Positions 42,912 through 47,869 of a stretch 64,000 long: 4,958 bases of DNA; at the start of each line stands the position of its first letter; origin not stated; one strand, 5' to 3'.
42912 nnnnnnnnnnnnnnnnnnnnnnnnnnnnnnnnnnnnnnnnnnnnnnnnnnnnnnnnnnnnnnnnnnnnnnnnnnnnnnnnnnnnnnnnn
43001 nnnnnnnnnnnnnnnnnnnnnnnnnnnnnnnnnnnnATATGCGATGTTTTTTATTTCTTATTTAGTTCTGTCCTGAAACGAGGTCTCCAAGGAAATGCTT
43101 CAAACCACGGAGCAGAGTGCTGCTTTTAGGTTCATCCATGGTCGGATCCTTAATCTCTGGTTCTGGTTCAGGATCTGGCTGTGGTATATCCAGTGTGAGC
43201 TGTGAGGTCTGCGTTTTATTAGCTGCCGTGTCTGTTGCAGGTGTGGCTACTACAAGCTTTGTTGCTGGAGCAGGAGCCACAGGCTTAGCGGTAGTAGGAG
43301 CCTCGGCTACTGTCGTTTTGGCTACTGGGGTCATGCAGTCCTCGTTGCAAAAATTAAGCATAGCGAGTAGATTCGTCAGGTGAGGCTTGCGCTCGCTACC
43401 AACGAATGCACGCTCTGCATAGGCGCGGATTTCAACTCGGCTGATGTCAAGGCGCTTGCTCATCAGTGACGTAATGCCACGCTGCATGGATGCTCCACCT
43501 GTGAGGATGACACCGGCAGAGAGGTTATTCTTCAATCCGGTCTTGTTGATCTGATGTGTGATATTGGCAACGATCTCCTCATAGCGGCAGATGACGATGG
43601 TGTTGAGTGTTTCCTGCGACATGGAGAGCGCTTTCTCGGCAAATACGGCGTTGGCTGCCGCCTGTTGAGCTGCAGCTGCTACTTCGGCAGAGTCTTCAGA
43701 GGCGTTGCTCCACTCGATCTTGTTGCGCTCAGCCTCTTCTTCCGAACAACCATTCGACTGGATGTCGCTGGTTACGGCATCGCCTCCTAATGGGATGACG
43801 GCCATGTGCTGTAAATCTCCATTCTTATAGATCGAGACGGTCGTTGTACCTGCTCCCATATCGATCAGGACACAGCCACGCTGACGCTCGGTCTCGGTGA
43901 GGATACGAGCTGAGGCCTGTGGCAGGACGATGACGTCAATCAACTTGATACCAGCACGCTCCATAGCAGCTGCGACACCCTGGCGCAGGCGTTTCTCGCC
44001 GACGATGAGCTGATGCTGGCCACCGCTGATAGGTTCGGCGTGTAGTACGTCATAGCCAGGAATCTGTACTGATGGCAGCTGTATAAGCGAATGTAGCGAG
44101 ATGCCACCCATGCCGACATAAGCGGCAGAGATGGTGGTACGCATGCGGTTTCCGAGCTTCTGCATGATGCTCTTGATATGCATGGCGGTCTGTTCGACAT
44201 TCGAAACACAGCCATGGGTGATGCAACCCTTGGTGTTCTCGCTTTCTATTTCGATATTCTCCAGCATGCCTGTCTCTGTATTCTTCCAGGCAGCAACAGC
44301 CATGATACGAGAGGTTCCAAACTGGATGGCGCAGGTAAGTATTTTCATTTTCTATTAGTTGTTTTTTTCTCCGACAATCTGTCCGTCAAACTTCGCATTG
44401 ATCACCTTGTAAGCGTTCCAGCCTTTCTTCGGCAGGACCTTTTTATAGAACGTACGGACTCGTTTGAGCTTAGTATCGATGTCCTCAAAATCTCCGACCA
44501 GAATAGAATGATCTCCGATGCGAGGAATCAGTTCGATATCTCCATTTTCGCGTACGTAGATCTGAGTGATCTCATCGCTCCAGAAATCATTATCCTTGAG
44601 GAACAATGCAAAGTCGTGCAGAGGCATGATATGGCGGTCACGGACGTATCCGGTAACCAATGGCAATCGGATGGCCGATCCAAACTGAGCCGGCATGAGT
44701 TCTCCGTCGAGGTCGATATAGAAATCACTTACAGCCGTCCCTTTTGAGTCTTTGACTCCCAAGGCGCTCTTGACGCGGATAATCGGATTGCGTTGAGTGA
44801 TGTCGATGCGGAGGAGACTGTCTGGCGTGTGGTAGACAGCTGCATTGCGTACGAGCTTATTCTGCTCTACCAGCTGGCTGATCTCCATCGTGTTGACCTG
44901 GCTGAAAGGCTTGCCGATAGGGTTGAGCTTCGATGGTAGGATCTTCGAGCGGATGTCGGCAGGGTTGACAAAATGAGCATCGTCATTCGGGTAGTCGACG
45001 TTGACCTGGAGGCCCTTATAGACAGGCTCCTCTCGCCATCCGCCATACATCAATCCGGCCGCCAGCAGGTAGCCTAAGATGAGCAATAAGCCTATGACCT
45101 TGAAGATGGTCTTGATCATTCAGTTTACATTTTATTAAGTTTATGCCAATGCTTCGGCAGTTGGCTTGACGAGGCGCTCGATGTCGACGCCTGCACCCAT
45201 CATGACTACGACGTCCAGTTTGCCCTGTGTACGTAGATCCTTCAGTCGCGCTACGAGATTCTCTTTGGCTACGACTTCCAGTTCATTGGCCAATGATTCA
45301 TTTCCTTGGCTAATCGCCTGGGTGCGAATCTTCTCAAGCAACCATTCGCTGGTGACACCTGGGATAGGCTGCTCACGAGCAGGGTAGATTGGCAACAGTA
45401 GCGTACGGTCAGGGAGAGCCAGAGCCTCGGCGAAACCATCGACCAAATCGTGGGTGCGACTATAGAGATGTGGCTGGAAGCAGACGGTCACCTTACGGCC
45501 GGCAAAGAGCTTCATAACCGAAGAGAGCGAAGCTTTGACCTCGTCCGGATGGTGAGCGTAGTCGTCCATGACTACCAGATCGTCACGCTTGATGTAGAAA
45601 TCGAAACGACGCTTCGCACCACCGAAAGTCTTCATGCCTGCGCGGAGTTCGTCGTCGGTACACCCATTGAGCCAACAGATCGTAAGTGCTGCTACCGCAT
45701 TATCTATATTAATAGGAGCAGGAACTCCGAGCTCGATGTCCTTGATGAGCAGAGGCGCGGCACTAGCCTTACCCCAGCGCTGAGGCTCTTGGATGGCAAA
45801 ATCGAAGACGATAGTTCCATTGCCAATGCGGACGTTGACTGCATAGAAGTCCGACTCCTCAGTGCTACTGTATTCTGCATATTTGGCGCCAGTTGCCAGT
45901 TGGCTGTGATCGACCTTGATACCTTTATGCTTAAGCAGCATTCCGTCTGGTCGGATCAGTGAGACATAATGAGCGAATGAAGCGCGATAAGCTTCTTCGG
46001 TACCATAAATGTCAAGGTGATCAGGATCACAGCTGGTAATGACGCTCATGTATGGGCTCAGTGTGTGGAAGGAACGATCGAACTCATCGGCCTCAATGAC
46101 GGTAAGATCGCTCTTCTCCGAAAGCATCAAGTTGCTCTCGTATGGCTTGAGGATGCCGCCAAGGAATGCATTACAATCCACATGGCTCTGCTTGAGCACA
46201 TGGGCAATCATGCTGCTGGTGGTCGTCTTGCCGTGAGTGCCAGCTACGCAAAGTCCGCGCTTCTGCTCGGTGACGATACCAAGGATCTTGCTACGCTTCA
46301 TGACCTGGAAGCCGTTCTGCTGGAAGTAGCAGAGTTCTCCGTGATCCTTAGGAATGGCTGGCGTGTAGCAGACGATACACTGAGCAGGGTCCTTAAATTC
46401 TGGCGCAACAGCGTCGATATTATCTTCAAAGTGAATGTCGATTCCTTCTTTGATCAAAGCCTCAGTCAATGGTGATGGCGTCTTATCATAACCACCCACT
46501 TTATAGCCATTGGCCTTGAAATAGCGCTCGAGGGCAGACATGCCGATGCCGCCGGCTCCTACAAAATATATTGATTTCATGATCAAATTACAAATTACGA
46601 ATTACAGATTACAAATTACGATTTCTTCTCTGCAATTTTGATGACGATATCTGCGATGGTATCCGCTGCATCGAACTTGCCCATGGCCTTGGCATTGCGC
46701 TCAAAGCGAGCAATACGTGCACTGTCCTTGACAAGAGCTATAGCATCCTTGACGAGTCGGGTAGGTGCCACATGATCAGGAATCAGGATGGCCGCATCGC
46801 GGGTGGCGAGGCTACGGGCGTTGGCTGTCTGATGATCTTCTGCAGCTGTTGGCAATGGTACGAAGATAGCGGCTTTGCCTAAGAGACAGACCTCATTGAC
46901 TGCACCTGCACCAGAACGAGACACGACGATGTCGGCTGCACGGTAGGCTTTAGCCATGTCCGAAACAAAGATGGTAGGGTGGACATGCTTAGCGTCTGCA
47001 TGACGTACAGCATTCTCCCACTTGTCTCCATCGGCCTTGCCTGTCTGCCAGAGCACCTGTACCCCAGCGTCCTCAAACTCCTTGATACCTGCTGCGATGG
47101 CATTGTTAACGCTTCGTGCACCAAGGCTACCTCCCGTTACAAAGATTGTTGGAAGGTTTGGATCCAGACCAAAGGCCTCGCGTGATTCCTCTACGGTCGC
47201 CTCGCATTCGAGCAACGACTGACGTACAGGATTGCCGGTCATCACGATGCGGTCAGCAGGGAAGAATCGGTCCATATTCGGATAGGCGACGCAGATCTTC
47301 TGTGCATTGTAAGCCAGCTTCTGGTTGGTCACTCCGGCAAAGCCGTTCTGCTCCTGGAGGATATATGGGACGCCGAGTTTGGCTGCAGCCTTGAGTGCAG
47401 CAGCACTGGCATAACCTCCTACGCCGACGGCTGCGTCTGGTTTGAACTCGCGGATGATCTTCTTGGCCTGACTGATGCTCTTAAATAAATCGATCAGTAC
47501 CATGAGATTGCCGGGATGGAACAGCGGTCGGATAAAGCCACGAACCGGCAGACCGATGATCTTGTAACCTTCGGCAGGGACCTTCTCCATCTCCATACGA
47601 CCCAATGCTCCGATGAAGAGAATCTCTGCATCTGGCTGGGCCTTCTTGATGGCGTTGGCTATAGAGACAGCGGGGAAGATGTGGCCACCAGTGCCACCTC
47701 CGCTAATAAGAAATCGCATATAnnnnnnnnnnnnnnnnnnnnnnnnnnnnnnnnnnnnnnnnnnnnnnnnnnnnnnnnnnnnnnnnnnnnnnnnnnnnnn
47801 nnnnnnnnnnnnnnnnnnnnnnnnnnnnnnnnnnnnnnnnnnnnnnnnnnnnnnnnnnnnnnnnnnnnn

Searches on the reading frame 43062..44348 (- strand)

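Call 17: search_protein_families(library=pfam, proteins=[window:43062-44348:-], max_evalue=0.0001)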
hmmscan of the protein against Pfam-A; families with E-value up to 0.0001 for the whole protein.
window:43062-44348:- (428 aa): 3 families
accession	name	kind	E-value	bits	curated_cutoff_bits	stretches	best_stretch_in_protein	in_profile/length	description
PF14450.12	FtsA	-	3.1e-17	63.5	31.8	1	160-307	1-109/127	Cell division protein FtsA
PF11104.14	PilM_2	-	1.1e-10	41.4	27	1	130-234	146-258/340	Type IV pilus assembly protein PilM;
PF06723.19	MreB_Mbl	-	5.8e-08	32.4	27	1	124-303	111-300/327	MreB/Mbl protein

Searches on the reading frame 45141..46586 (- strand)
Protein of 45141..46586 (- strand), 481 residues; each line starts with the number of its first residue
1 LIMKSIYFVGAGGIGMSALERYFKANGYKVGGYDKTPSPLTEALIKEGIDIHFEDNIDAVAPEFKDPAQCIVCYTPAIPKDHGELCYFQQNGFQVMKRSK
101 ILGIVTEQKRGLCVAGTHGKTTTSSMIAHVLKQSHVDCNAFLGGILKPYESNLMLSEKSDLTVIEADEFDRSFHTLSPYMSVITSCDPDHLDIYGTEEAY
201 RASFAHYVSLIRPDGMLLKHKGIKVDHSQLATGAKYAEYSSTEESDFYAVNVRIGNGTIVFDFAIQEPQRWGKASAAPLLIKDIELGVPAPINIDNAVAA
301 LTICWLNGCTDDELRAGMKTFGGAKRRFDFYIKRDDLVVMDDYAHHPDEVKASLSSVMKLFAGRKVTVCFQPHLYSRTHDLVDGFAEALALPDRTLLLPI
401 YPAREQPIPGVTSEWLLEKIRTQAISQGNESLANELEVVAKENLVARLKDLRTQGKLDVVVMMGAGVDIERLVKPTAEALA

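Call 17: search_protein_families(library=pfam, proteins=[window:45141-46586:-], max_evalue=0.0001)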
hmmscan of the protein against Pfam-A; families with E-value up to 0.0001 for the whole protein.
window:45141-46586:- (481 aa): 3 families
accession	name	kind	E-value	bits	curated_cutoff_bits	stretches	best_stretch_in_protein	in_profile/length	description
PF01225.30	Mur_ligase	-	3.9e-17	62.8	21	1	6-109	2-94/95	Mur ligase family, catalytic domain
PF08245.18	Mur_ligase_M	-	6.9e-15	56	24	1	114-303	1-199/200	Mur ligase middle domain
PF02875.26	Mur_ligase_C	-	2e-13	51.7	28.4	1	326-466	1-127/127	Mur ligase, glutamate ligase domain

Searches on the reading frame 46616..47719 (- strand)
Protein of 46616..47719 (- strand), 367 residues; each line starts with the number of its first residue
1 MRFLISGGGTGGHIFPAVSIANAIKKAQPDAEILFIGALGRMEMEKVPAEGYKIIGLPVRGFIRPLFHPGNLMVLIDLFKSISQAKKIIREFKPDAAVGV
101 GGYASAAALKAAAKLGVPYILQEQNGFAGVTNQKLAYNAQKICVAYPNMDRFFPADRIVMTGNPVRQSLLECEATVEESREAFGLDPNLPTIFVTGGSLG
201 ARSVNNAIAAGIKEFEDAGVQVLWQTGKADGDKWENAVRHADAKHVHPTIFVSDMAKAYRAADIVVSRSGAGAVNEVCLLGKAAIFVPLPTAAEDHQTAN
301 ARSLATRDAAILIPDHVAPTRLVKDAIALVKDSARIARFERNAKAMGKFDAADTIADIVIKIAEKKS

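Call 17: search_protein_families(library=pfam, proteins=[window:46616-47719:-], max_evalue=0.0001)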
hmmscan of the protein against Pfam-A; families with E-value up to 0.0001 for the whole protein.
window:46616-47719:- (367 aa): 3 families
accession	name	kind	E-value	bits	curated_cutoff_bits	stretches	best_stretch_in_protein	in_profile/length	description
PF04101.22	Glyco_tran_28_C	-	4.4e-35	121.6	22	1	191-354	1-165/166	Glycosyltransferase family 28 C-terminal domain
PF03033.26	Glyco_transf_28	-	4.7e-28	98.4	26.2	1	3-142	1-137/139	Glycosyltransferase family 28 N-terminal domain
PF02350.25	Epimerase_2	-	9.2e-06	25.2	30.6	1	154-357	143-344/347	UDP-N-acetylglucosamine 2-epimerase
